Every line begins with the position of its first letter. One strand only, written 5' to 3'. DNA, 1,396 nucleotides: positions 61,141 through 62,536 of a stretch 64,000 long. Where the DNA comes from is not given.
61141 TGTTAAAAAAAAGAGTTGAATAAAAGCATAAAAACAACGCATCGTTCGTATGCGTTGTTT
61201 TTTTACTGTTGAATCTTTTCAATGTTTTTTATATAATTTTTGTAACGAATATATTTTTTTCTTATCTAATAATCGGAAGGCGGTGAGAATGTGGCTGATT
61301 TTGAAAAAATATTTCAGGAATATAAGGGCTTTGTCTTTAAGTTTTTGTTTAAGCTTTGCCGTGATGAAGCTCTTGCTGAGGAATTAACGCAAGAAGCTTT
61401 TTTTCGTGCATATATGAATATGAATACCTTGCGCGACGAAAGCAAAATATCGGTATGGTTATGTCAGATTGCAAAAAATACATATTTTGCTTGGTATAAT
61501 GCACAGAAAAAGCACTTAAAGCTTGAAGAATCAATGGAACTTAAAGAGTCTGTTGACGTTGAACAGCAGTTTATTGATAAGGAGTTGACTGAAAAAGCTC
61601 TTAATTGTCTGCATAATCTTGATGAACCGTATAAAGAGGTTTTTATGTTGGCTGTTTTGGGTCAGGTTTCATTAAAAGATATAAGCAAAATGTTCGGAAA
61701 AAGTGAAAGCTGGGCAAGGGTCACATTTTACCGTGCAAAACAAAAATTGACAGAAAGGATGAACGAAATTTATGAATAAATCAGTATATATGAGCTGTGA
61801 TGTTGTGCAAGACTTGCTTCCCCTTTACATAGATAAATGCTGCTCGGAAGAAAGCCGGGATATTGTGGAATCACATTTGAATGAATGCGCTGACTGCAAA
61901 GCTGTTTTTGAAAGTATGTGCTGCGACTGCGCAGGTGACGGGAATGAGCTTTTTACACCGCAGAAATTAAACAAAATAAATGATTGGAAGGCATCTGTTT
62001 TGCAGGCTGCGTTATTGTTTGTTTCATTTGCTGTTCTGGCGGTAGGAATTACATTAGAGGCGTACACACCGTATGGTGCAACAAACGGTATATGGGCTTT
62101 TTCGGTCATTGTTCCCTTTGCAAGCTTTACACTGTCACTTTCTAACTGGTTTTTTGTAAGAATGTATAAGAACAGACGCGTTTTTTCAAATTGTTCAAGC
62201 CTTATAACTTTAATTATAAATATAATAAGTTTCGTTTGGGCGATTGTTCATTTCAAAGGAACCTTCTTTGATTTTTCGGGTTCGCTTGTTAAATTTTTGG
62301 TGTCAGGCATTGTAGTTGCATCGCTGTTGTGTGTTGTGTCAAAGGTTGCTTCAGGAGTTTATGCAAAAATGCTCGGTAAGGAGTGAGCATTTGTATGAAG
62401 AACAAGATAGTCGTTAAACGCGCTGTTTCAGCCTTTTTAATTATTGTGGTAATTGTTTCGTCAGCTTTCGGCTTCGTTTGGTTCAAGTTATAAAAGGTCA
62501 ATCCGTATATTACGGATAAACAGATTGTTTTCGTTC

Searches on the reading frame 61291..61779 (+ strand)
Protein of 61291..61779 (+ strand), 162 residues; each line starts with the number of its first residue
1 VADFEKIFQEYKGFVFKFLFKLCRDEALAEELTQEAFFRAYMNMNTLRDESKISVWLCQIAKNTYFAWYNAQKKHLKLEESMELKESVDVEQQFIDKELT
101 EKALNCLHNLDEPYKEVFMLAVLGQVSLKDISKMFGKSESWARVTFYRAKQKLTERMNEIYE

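Call 12: search_protein_families(library=pfam, proteins=[window:61291-61779:+])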
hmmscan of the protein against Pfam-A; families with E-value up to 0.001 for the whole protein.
window:61291-61779:+ (162 aa): 2 families
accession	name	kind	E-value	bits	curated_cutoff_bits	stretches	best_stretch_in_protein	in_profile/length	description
PF04542.20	Sigma70_r2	-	1e-11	44.9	24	1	8-69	2-65/71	Sigma-70 region 2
PF08281.18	Sigma70_r4_2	-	6.8e-09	35.7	25.7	1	102-153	3-54/54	Sigma-70, region 4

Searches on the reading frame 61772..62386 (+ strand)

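Call 12: search_protein_families(library=pfam, proteins=[window:61772-62386:+])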
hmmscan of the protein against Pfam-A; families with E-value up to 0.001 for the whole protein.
window:61772-62386:+ (204 aa): 1 family
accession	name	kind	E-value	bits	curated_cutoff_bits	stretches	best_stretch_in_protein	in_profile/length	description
PF13490.11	zf-HC2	-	2e-09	37.8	22.2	1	9-42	1-34/35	Putative zinc-finger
